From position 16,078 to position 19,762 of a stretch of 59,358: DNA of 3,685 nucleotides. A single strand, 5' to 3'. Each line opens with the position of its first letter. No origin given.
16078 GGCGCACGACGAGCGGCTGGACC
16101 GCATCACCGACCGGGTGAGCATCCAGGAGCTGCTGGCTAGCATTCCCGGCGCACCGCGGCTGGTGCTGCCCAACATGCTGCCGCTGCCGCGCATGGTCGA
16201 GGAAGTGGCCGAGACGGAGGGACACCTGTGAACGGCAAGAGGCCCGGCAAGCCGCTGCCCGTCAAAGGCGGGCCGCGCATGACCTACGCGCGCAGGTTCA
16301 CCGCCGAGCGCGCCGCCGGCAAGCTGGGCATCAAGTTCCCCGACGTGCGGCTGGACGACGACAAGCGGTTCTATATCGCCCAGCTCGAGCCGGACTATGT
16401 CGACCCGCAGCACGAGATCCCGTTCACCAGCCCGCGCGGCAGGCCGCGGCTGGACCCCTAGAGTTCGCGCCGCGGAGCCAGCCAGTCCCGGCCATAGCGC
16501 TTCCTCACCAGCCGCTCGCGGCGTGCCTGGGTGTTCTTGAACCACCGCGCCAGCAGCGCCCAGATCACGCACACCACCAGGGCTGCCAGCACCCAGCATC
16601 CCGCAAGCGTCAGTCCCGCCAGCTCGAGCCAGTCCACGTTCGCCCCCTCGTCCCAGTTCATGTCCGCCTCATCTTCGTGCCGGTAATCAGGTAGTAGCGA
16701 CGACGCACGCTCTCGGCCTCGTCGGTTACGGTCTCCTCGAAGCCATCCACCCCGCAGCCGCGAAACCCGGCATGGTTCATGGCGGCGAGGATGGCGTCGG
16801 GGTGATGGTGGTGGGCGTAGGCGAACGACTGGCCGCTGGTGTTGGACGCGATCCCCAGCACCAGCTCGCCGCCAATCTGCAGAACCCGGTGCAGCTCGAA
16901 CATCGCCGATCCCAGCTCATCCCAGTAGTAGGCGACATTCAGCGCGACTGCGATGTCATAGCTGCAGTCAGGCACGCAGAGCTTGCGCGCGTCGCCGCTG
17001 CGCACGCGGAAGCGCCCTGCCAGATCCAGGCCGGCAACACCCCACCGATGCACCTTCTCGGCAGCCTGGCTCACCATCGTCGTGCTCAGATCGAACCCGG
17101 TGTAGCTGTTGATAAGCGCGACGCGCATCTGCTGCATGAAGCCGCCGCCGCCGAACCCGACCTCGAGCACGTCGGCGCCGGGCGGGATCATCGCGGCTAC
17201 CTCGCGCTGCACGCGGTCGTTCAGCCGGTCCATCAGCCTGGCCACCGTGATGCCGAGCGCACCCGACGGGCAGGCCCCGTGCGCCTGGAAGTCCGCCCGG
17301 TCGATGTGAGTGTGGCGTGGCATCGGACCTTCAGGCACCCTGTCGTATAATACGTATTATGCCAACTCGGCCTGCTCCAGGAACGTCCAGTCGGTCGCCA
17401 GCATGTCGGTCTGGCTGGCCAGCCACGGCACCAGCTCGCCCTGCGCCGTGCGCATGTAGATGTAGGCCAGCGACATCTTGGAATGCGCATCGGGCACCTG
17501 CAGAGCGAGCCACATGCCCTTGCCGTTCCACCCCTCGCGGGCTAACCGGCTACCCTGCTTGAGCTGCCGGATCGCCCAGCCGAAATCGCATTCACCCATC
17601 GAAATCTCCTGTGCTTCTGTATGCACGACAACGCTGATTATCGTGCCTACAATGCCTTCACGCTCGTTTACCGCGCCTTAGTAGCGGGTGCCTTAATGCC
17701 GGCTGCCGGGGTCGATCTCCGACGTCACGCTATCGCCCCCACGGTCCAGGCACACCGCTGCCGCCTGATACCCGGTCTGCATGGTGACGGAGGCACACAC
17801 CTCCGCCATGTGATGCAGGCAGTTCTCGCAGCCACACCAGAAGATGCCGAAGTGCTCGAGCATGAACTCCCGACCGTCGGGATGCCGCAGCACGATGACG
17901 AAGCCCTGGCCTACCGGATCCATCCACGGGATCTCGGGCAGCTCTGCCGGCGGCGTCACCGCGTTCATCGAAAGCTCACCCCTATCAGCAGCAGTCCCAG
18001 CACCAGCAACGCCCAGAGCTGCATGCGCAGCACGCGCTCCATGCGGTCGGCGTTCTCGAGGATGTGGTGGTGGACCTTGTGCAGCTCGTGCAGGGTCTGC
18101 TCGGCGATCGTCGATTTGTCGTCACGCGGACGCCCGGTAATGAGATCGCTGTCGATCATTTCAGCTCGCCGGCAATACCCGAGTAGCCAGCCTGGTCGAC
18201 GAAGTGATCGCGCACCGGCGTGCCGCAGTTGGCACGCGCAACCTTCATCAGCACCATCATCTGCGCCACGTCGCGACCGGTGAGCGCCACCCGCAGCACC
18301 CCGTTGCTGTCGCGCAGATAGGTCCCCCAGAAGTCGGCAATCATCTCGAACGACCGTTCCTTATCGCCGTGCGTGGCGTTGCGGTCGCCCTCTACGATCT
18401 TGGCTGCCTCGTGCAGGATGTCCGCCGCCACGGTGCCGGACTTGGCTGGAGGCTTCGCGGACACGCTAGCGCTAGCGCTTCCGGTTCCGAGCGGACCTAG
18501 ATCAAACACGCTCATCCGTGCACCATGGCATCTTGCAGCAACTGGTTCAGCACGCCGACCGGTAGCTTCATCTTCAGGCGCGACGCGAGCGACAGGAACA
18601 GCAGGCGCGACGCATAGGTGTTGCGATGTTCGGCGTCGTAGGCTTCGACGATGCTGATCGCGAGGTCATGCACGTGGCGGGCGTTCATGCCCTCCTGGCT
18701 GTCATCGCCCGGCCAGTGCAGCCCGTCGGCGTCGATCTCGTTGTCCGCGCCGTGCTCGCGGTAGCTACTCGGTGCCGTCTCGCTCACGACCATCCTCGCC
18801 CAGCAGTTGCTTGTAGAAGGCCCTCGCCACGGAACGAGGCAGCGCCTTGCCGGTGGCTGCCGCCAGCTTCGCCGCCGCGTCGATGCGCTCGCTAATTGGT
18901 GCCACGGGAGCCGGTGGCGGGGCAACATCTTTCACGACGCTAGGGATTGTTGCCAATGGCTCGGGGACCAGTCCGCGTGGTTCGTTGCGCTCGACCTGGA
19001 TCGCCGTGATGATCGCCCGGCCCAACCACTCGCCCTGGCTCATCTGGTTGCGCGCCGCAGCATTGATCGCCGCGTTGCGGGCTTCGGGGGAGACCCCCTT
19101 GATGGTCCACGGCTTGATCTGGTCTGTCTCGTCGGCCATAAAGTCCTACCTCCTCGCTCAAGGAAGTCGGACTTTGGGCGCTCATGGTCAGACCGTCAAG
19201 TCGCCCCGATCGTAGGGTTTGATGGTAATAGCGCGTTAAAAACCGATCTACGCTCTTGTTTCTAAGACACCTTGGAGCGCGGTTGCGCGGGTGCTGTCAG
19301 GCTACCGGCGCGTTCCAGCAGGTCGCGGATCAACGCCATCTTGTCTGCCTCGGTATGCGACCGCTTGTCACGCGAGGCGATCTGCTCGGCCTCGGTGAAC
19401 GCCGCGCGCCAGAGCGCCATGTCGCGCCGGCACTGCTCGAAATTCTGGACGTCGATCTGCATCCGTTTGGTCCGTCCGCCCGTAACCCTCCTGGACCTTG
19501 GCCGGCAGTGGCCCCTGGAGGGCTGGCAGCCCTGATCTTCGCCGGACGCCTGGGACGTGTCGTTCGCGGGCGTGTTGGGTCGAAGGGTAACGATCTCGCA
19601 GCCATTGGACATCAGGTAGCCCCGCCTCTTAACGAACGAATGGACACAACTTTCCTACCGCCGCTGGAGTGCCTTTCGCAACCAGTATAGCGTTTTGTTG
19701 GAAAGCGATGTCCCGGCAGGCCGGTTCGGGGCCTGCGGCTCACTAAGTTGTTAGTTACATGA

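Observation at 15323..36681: Near-invariant element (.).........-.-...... heads almost every transcription unit of the plus-strand early/replication block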

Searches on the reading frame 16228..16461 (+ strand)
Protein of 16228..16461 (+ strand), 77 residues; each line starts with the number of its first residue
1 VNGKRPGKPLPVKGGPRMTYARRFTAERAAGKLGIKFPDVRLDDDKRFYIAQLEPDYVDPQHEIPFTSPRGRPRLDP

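Call 51: search_protein_families(library=pfam, proteins=[window:16228-16461:+], max_evalue=1)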
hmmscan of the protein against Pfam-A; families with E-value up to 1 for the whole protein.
window:16228-16461:+ (77 aa): 0 families

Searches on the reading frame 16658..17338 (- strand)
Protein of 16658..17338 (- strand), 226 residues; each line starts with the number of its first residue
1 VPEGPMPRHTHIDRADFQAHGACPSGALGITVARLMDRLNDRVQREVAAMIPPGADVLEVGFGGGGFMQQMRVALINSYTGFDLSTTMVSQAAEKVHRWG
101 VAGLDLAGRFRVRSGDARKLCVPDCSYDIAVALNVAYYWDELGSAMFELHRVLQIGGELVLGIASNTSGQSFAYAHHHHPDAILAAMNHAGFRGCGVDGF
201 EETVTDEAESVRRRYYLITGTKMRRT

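Call 11: search_protein_families(library=pfam, proteins=[window:16658-17338:-], max_evalue=0.01)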
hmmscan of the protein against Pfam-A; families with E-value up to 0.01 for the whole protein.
window:16658-17338:- (226 aa): 7 families
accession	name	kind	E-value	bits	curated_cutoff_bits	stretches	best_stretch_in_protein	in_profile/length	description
PF08241.18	Methyltransf_11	-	1.9e-15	57.7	21.2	1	58-161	1-95/95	Methyltransferase domain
PF13649.12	Methyltransf_25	-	4.1e-13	50.3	27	1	57-157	1-97/97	Methyltransferase domain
PF08242.18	Methyltransf_12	-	1.1e-07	32.9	30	1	58-159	1-98/98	Methyltransferase domain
PF13847.12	Methyltransf_31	-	7.7e-07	29.3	27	1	54-162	4-110/145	Methyltransferase domain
PF13489.12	Methyltransf_23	-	7.2e-06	26.3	27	1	38-164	8-119/164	Methyltransferase domain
PF05401.17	NodS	-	0.00086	19.6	24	1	55-186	45-167/201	Nodulation protein S (NodS)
PF01209.24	Ubie_methyltran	-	0.0011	18.8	20.1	1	53-183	47-173/233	ubiE/COQ5 methyltransferase family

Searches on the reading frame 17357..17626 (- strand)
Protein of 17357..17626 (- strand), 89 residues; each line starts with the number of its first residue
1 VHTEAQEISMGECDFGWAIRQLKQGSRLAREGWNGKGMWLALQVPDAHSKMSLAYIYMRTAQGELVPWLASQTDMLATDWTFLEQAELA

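Call 34: search_protein_families(library=phrogs, proteins=[window:17357-17626:-], max_evalue=0.01)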
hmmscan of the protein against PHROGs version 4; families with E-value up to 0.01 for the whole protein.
window:17357-17626:- (89 aa): 4 families
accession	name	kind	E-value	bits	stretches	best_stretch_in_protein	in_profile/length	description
phrog_1048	-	unknown function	2e-25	91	1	9-85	106-196/211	-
phrog_872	-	unknown function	2.3e-22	80.8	1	11-82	87-170/172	-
phrog_30130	-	unknown function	2.6e-08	34.4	1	7-81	173-257/262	-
phrog_37292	-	unknown function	0.0057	17.4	0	14-83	20-95/182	-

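Call 51: search_protein_families(library=pfam, proteins=[window:17357-17626:-], max_evalue=1)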
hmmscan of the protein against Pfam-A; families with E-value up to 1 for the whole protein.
window:17357-17626:- (89 aa): 1 family
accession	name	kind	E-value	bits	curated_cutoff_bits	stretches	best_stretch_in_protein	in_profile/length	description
PF11195.14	Tad2-like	-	1.1e-25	90.4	25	1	14-82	2-72/73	Thoeris anti-defense 2-like domain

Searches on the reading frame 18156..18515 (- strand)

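Call 34: search_protein_families(library=phrogs, proteins=[window:18156-18515:-], max_evalue=0.01)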
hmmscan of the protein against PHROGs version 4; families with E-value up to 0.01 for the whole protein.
window:18156-18515:- (119 aa): 6 families
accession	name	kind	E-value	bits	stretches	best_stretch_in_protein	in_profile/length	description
phrog_474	-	other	4.1e-27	96.8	1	24-118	123-210/274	phosphofructokinase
phrog_1167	-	other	7.1e-21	76.2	1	31-118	4-84/169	phosphofructokinase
phrog_18396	-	unknown function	3.6e-15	57.7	1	31-118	158-244/248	-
phrog_6328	-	unknown function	1.1e-14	56.2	1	20-116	149-239/249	-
phrog_1597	-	unknown function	1.8e-06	29.5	1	25-113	93-174/189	-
phrog_6342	-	unknown function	1.5e-05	26.3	1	30-117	51-131/236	-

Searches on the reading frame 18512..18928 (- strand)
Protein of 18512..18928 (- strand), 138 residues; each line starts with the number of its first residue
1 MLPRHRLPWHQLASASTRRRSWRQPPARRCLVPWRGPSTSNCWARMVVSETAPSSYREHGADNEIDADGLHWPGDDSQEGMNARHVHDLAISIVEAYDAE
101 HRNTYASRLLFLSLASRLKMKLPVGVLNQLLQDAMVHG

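Call 8: search_protein_families(library=pfam, proteins=[window:18512-18928:-], max_evalue=0.01)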
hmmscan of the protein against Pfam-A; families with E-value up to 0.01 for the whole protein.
window:18512-18928:- (138 aa): 0 families

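Call 34: search_protein_families(library=phrogs, proteins=[window:18512-18928:-], max_evalue=0.01)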
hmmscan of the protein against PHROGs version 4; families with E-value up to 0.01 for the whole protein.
window:18512-18928:- (138 aa): 0 families

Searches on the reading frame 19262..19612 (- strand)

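Call 8: search_protein_families(library=pfam, proteins=[window:19262-19612:-], max_evalue=0.01)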
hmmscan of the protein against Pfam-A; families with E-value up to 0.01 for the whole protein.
window:19262-19612:- (116 aa): 0 families

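Call 34: search_protein_families(library=phrogs, proteins=[window:19262-19612:-], max_evalue=0.01)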
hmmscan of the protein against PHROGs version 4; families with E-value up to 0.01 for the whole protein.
window:19262-19612:- (116 aa): 0 families

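Call 51: search_protein_families(library=pfam, proteins=[window:19262-19612:-], max_evalue=1)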
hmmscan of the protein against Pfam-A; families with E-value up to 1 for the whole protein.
window:19262-19612:- (116 aa): 1 family
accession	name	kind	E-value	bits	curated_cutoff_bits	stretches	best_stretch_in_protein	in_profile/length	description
PF17734.6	Spt46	-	0.078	13.2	29.5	1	50-94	74-118/228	Spermatogenesis-associated protein 46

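Call 65: search_protein_families(library=ncbifam, proteins=[window:19262-19612:-], max_evalue=0.1)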
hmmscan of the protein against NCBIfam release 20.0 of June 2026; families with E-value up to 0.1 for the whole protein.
window:19262-19612:- (116 aa): 0 families
